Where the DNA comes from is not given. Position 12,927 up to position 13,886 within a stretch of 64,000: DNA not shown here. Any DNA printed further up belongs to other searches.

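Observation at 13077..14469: Divergent pair: HTH-HTH-KOW regulator and RecA-like ATPase sharing a motif-rich 61-bp control region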

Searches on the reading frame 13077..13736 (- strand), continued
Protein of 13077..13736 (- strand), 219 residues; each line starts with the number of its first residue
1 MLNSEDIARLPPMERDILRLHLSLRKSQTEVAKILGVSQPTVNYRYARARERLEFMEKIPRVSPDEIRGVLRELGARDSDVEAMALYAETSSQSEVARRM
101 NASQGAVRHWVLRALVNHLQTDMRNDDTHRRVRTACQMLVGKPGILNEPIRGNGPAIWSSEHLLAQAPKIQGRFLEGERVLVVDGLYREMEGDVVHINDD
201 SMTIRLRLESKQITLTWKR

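Call 31: search_protein_families(library=ncbifam, proteins=[window:13077-13736:-], max_evalue=1)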
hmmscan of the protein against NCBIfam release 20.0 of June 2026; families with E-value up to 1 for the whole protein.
window:13077-13736:- (219 aa): 53 families (the best 25 are shown)
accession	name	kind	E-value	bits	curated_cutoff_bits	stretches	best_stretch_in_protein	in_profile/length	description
TIGR02937.1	sigma70-ECF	superfamily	1.7e-14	53.8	42.9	2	7-53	115-161/165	sigma-70 family RNA polymerase sigma factor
TIGR02984.1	Sig-70_plancto1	subfamily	2.8e-10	40.1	183.75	2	5-54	136-185/189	RNA polymerase sigma-70 factor, Planctomycetaceae-specific subfamily 1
TIGR02983.1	SigE-fam_strep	subfamily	6.5e-10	39.1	141.55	2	7-54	108-155/162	SigE family RNA polymerase sigma factor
TIGR02985.1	Sig70_bacteroi1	subfamily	1.9e-09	37.9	126.4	1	5-53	110-158/162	RNA polymerase sigma-70 factor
TIGR02980.1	SigBFG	subfamily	1.2e-08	34.9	234.35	2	6-53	175-222/227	SigB/SigF/SigG family RNA polymerase sigma factor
NF009172.0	PRK12519.1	subfamily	5.3e-07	29.4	222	2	66-123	134-189/194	RNA polymerase sigma factor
NF033545.0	transpos_IS630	equivalog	2.3e-05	24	100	2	24-52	11-39/299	IS630 family transposase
TIGR03001.1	Sig-70_gmx1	subfamily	3.5e-05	23.3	154.6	1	6-54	158-206/244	RNA polymerase sigma-70 factor, Myxococcales family 1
NF040705.1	sigma_mbnA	exception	9.3e-05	22.2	350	1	7-77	108-178/272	methanobactin precursor domain-containing sigma factor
NF058625.1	sigma_PG0214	equivalog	0.00012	21.8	130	1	7-53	111-157/170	GFO_1088 family ECF-type sigma factor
TIGR02885.1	spore_sigF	equivalog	0.00013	21.9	321.45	1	5-43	179-217/231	RNA polymerase sporulation sigma factor SigF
NF006089.0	PRK08241.1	subfamily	0.00032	19.9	240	1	8-55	155-202/343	RNA polymerase subunit sigma-70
TIGR02952.1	Sig70_famx2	equivalog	0.00045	20.2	206.45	1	7-53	120-166/170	ECF subfamily RNA polymerase sigma factor, BldN family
TIGR03541.1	reg_near_HchA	equivalog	0.00046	19.8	215.6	1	6-55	168-216/232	PA1136 family autoinducer-binding transcriptional regulator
NF009168.0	PRK12515.1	subfamily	0.00058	19.4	236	1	7-54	129-176/189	RNA polymerase sigma factor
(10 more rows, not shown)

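Call 43: find_encoding_contigs(protein=P0001, flank=10000, max_places=2)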
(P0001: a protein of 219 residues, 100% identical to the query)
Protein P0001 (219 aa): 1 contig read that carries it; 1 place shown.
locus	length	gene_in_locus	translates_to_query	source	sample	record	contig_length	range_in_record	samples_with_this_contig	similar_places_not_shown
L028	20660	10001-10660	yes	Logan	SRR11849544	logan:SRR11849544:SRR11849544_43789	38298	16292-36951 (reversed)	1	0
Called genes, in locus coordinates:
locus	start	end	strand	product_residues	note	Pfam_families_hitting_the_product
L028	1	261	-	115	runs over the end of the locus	-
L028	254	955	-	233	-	-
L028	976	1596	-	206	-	-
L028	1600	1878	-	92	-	-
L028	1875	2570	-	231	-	PF04493:Endonuclease_5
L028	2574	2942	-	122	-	-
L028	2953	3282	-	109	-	-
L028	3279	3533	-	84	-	-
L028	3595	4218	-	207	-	PF13532:2OG-FeII_Oxy_2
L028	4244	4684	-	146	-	PF00293:NUDIX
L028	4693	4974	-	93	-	-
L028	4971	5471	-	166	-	PF02464:CinA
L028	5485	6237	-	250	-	PF00149:Metallophos, PF12850:Metallophos_2 (weak)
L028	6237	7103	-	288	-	PF04446:Thg1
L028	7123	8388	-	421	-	-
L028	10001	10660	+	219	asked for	PF04545:Sigma70_r4 (weak), PF08281:Sigma70_r4_2, PF13384:HTH_23 (faint), PF13542:HTH_Tnp_ISL3 (faint), PF09048:Cro (faint), PF13518:HTH_28 (faint), PF13412:HTH_24 (faint)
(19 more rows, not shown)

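Call 59: search_protein_representatives(alignment_id=A1)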
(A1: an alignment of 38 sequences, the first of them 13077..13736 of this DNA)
Query: 38 sequences, 220 profile positions. Proteins with E-value up to 0.001 (for the whole library): 711; up to 1e-10: 273; up to 1e-30: 10. The best 150 are listed.
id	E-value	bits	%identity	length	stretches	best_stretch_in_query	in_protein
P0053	6.9e-108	375.3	-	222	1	1-220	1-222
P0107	1.8e-83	295.5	-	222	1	1-219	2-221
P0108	6.7e-71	254.4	-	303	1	5-219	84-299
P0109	1.8e-64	233.3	-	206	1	4-219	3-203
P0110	1.6e-58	213.9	-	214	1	9-219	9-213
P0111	5.4e-56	205.6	-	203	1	8-216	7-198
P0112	9.5e-54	198.3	-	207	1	5-219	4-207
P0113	4.4e-39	150.3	-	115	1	1-87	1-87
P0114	7.5e-38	146.3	-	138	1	84-219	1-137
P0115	2.1e-31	125.3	-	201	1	5-118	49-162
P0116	8.9e-29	116.7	-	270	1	6-117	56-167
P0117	1.6e-28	115.8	-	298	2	7-120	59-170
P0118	1.9e-28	115.6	-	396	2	4-116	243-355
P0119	2.9e-24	101.9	-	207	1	5-148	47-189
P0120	4.3e-24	101.3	-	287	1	5-121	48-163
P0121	5.9e-24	100.9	-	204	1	7-153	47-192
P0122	1.0e-23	100.1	-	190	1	7-140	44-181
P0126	3.4e-23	98.4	-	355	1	5-181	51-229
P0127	3.5e-23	98.3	-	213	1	7-122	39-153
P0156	2.9e-19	85.6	-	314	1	7-212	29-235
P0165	2.0e-18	82.8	-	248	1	5-214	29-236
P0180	2.1e-17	79.5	-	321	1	7-207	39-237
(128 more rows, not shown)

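Call 60: search_protein_families(library=pfam, proteins=[P0115, P0116, P0119, P0121, P0126, P0156, P0165, P0180, P0108, P0118], max_evalue=0.001)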
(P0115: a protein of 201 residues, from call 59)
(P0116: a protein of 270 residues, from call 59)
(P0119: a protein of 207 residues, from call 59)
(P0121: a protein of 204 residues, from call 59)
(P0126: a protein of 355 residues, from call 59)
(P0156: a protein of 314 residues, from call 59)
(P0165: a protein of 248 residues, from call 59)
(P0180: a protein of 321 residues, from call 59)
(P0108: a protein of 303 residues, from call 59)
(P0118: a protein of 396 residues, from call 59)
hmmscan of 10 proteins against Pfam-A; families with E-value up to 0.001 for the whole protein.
P0115 (201 aa): 3 families
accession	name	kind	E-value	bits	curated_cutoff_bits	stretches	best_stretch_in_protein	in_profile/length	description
PF08281.18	Sigma70_r4_2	-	2e-11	43.8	25.7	1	45-97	2-54/54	Sigma-70, region 4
PF04545.22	Sigma70_r4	-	1.9e-08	34.1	24.1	0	52-98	3-49/50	Sigma-70, region 4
PF13412.12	HTH_24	-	0.00062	19.7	21.9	0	71-95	19-43/48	Winged helix-turn-helix DNA-binding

P0116 (270 aa): 5 families
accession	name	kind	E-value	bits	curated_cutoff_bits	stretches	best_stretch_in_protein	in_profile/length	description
PF04545.22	Sigma70_r4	-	2.7e-13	49.6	24.1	1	57-103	2-48/50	Sigma-70, region 4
PF08281.18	Sigma70_r4_2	-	1.1e-09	38.2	25.7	1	51-99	2-50/54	Sigma-70, region 4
PF13384.12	HTH_23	-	7.9e-06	26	24.6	0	72-98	14-40/50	Homeodomain-like domain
PF13412.12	HTH_24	-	0.00015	21.7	21.9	0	77-98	19-40/48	Winged helix-turn-helix DNA-binding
PF04967.18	HTH_10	-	0.00065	19.9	23.1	0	75-103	23-51/53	HTH DNA binding domain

P0119 (207 aa): 2 families
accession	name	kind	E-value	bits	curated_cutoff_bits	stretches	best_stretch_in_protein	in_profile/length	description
PF08281.18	Sigma70_r4_2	-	8.2e-11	41.8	25.7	1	44-95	3-54/54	Sigma-70, region 4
PF04545.22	Sigma70_r4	-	3e-10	39.9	24.1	1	49-95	2-48/50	Sigma-70, region 4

P0121 (204 aa): 3 families
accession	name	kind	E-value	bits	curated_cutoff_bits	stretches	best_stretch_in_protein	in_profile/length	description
PF04545.22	Sigma70_r4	-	2.5e-13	49.7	24.1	1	47-94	2-49/50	Sigma-70, region 4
PF08281.18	Sigma70_r4_2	-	6e-13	48.7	25.7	1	41-93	2-54/54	Sigma-70, region 4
PF13412.12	HTH_24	-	0.00013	21.9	21.9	0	132-150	19-37/48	Winged helix-turn-helix DNA-binding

P0126 (355 aa): 2 families
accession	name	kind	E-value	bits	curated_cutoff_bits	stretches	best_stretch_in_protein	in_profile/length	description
PF04545.22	Sigma70_r4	-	2.3e-09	37.1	24.1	1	52-99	1-48/50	Sigma-70, region 4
PF08281.18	Sigma70_r4_2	-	6.9e-09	35.7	25.7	1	47-99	2-54/54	Sigma-70, region 4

P0156 (314 aa): 4 families
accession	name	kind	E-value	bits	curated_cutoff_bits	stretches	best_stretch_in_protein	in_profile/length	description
PF08281.18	Sigma70_r4_2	-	7.7e-15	54.7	25.7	1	24-75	3-54/54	Sigma-70, region 4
PF04545.22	Sigma70_r4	-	9e-14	51.2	24.1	1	29-76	2-49/50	Sigma-70, region 4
PF13412.12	HTH_24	-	4.3e-05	23.4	21.9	0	49-71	19-41/48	Winged helix-turn-helix DNA-binding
PF12802.13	MarR_2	-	0.00033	21.2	27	0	50-74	23-47/61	MarR family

P0165 (248 aa): 2 families
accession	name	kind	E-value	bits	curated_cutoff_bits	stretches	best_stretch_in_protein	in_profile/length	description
PF04545.22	Sigma70_r4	-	1.3e-09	37.8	24.1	1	30-77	1-48/50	Sigma-70, region 4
PF08281.18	Sigma70_r4_2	-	3.5e-07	30.2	25.7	1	29-77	6-54/54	Sigma-70, region 4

P0180 (321 aa): 3 families
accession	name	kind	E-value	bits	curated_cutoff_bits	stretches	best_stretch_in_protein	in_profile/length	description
PF04545.22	Sigma70_r4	-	5.2e-14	51.9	24.1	1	39-86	2-49/50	Sigma-70, region 4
PF08281.18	Sigma70_r4_2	-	2.3e-13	50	25.7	1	39-85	8-54/54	Sigma-70, region 4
PF00196.25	GerE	-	5.6e-05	23.1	23.5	0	111-159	6-54/57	Bacterial regulatory proteins, luxR family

P0108 (303 aa): 2 families
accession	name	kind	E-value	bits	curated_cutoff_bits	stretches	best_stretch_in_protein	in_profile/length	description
PF04545.22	Sigma70_r4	-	6.8e-11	41.9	24.1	1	87-132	3-48/50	Sigma-70, region 4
PF08281.18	Sigma70_r4_2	-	1.6e-08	34.5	25.7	1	81-131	3-53/54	Sigma-70, region 4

P0118 (396 aa): 7 families
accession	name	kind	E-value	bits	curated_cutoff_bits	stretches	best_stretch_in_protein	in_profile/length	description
PF08281.18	Sigma70_r4_2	-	1.2e-12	47.7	25.7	1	246-292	8-54/54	Sigma-70, region 4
PF04545.22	Sigma70_r4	-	4.8e-12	45.6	24.1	0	249-292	5-48/50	Sigma-70, region 4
PF00126.33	HTH_1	-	2.2e-06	28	26.6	0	319-349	3-33/60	Bacterial regulatory helix-turn-helix protein, lysR family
PF13412.12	HTH_24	-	2.2e-06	27.6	21.9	0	322-350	8-38/48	Winged helix-turn-helix DNA-binding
PF13556.12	HTH_30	-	8.2e-05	22.8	27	1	30-66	4-40/59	PucR C-terminal helix-turn-helix domain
PF12840.13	HTH_20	-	0.00033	21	27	0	326-351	13-40/51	Helix-turn-helix domain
PF13518.12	HTH_28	-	0.00051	20.5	25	0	29-61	4-34/52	Helix-turn-helix domain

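Call 61: list_cluster_members(proteins=[P0115, P0116, P0119, P0121, P0122, P0127, P0156, P0165, P0107, P0109])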
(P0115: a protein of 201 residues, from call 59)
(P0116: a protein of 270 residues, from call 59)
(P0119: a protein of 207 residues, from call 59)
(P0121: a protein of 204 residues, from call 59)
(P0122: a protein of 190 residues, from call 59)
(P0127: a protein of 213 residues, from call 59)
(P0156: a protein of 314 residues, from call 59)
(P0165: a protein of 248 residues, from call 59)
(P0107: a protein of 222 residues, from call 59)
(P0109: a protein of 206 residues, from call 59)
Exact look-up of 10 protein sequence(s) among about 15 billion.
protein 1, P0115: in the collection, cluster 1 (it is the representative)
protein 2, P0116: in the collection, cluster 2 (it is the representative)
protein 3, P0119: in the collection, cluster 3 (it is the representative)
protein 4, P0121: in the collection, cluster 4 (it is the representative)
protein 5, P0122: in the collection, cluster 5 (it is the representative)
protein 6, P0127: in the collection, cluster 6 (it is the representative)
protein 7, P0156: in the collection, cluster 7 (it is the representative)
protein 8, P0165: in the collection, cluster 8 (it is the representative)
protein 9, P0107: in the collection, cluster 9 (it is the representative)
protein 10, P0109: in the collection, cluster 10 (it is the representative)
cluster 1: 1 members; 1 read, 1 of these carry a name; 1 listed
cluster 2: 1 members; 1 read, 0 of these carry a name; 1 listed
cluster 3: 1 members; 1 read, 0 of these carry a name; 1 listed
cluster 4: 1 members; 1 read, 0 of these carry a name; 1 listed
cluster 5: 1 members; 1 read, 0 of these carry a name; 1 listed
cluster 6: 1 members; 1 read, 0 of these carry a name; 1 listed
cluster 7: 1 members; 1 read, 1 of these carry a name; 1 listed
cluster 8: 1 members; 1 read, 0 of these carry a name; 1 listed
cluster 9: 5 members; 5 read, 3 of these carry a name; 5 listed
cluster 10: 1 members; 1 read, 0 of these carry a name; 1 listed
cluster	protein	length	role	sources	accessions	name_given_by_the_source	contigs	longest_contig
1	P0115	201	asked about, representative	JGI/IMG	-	DNA-directed RNA polymerase specialized sigma subunit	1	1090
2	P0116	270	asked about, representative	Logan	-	-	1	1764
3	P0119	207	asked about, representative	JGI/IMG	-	-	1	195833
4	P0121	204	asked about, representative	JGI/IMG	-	-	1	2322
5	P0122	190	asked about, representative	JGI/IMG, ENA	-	-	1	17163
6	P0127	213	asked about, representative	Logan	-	-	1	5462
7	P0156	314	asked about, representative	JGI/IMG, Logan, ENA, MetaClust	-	\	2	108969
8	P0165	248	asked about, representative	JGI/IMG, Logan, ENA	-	-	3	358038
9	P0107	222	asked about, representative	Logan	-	-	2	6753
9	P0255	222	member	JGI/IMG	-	hypothetical protein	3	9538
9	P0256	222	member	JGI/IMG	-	hypothetical protein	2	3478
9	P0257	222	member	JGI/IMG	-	DNA-directed RNA polymerase specialized sigma24 family protein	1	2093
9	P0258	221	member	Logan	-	-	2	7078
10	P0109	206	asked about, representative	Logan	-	-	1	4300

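Call 62: find_encoding_contigs(protein=P0165, flank=6000, max_places=1)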
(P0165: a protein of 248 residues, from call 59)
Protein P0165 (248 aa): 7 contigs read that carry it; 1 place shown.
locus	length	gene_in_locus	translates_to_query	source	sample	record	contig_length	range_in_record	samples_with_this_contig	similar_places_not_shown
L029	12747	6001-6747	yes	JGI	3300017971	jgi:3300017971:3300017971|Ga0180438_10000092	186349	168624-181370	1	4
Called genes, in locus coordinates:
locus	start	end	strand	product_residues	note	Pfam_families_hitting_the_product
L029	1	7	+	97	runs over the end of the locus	-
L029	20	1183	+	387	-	-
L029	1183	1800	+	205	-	-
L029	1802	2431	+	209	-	-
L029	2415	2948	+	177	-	-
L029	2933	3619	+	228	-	PF13155:Toprim_2 (weak)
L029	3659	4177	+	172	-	PF18894:PhageMetallopep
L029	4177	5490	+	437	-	PF05496:RuvB_N (weak), PF13177:DNA_pol3_delta2, PF00004:AAA, PF07728:AAA_5 (weak), PF22608:DNAX_ATPase_lid (weak)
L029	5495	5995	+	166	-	-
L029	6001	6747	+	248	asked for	PF04545:Sigma70_r4 (weak), PF08281:Sigma70_r4_2 (weak)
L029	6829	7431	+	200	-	PF04545:Sigma70_r4 (weak), PF08281:Sigma70_r4_2 (weak)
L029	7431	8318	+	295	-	-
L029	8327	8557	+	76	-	-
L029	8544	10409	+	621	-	-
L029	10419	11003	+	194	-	-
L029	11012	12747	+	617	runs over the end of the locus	PF27249:MJ0330_N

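Call 63: find_encoding_contigs(protein=P0119, flank=6000, max_places=1)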
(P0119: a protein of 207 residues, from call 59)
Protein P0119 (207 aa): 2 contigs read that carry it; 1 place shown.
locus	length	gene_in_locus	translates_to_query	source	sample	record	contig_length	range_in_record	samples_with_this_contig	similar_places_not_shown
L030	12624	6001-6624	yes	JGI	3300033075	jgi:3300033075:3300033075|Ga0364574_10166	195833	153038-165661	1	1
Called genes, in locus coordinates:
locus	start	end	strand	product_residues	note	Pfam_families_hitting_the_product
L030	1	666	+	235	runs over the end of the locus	PF13155:Toprim_2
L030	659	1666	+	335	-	-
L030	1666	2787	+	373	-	PF00534:Glycos_transf_1, PF13692:Glyco_trans_1_4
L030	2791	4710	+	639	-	-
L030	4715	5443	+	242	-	-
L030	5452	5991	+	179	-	PF02357:NusG (faint)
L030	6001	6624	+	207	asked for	PF08281:Sigma70_r4_2, PF04545:Sigma70_r4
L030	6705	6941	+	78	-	-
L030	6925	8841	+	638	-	-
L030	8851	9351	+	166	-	-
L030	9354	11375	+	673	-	PF27249:MJ0330_N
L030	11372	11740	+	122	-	-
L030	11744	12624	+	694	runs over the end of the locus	-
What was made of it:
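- Distant paralogues lie near Toprim and clamp-loader genes (calls 62, 63).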

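Call 69: search_protein_families(library=padloc, proteins=[window:13077-13736:-], max_evalue=0.01)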
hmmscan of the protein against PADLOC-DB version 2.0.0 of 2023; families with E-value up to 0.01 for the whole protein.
window:13077-13736:- (219 aa): 3 families
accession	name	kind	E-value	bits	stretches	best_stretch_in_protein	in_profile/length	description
PDLC04133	mad1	-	3.1e-09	35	1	90-163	5-47/60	mads_1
PDLC02512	PglW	-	4.8e-05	19.4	1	26-115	924-1013/1403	PglW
PDLC01851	CARF3--CARF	-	0.0045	14.4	0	9-60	209-259/279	-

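Call 75: fold_search(model_id=the predicted structure, library=viral)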
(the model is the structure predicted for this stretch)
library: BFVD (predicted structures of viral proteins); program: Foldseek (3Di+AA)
matches with E <= 10: 1254; with E <= 0.001: 0
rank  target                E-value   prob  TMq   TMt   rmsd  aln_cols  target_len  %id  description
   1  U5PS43                2.0e-03  1.00  0.24  0.18  14.7       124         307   22  RNA polymerase sigma factor [Bacillus phage BigBertha]
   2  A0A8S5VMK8            3.0e-03  1.00  0.42  0.32   5.0       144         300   17  Uncharacterized protein [Ackermannviridae sp.]
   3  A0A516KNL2            5.8e-03  0.98  0.23  0.15  15.8       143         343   21  (no name in the UniProt tables at hand)
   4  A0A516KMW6            1.2e-02  1.00  0.24  0.16  14.2       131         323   24  RNA polymerase sigma factor [Bacillus phage vB_BmeM-Goe8]
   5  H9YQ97                1.9e-02  0.57  0.17  0.15  27.1       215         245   11  (no name in the UniProt tables at hand)
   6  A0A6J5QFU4            2.0e-02  0.75  0.23  0.19  13.9       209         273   15  Clostridium phage phiCTP1, Gp74 [uncultured Caudovirales phage]
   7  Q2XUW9                2.0e-02  0.63  0.17  0.15  14.7       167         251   17  (no name in the UniProt tables at hand)
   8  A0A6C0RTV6            2.2e-02  0.93  0.23  0.09  15.8       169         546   13  (no name in the UniProt tables at hand)
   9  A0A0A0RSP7            2.2e-02  0.44  0.18  0.22  18.4       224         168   10  DNA-binding protein [Bacillus phage Moonbeam]
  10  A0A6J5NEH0            2.6e-02  0.38  0.17  0.19  21.2       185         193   14  GcrA cell cycle regulator [uncultured Caudovirales phage]
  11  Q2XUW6                3.1e-02  0.60  0.16  0.11  14.9       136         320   18  (no name in the UniProt tables at hand)
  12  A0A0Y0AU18            3.7e-02  0.63  0.23  0.10  26.2       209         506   17  Sporulation sigma factor SigF [Bacillus phage Eldridge]
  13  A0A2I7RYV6            3.9e-02  0.99  0.34  0.14   7.1       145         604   15  (no name in the UniProt tables at hand)
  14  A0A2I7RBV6            4.1e-02  0.82  0.22  0.20  14.2       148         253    7  (no name in the UniProt tables at hand)
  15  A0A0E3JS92            4.3e-02  0.80  0.17  0.26  18.1       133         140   16  (no name in the UniProt tables at hand)
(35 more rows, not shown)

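Call 81: search_protein_families(library=pfam, proteins=[L030:5452-5991:+, L029:5495-5995:+, L029:6829-7431:+, L030:6705-6941:+], max_evalue=0.1)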
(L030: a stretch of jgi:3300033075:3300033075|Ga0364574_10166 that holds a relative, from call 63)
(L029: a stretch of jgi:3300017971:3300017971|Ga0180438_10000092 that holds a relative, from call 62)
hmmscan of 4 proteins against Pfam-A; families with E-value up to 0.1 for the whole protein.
L030:5452-5991:+ (179 aa): 4 families
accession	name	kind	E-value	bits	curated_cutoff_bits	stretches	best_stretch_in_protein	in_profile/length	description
PF02357.24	NusG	-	2e-05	25.5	22.2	1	1-101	1-90/93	Transcription termination factor nusG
PF23290.1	KOW5_SPT5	-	0.0028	17.6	27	1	119-159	4-41/46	Transcription elongation factor SPT5, fifth KOW domain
PF00467.35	KOW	-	0.02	15.2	22.3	1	118-144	2-27/32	KOW motif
PF25092.1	SH3_KIN17_C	-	0.058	14.3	27.9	0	121-153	7-38/57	KIN17 C-terminal SH3 domain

L029:5495-5995:+ (166 aa): 3 families
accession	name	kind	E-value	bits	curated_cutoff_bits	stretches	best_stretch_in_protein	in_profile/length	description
PF00467.35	KOW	-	0.0012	19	22.3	1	117-148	1-32/32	KOW motif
PF23290.1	KOW5_SPT5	-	0.011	15.6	27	1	120-151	5-34/46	Transcription elongation factor SPT5, fifth KOW domain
PF23284.2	KOW2_Spt5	-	0.055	13.8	28.9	1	118-166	2-50/50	Transcription elongation factor SPT5, second KOW domain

L029:6829-7431:+ (200 aa): 9 families
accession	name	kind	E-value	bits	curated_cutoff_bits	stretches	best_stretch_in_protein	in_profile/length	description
PF04545.22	Sigma70_r4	-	3.6e-09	36.4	24.1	1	43-90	1-48/50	Sigma-70, region 4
PF08281.18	Sigma70_r4_2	-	6.9e-08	32.5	25.7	1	43-90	7-54/54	Sigma-70, region 4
PF04967.18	HTH_10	-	0.001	19.3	23.1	1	58-90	17-51/53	HTH DNA binding domain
PF13412.12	HTH_24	-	0.001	19.1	21.9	0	65-88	20-43/48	Winged helix-turn-helix DNA-binding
PF01022.26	HTH_5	-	0.0012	19.2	22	0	64-85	17-38/47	Bacterial regulatory protein, arsR family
PF13404.12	HTH_AsnC-type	-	0.0033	17.7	27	0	65-85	20-40/42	AsnC-type helix-turn-helix domain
PF13518.12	HTH_28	-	0.024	15.2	25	0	63-85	13-34/52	Helix-turn-helix domain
PF20987.3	I-TevI_DNA-bd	-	0.056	13.8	27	0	66-84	25-43/51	Intron-encoded endonuclease 1, DNA-binding domain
PF12802.13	MarR_2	-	0.092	13.4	27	0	65-89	23-47/61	MarR family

L030:6705-6941:+ (78 aa): 2 families
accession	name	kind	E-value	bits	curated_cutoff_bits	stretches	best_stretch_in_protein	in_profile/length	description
PF07680.16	DoxA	-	0.016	15.6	27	1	13-59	45-91/131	TQO small subunit DoxA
PF17346.7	DUF5376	-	0.092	13.4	25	1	15-75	27-87/136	Family of unknown function (DUF5376)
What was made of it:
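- Paralogues are adjacent to a phage NusG homologue (call 81).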
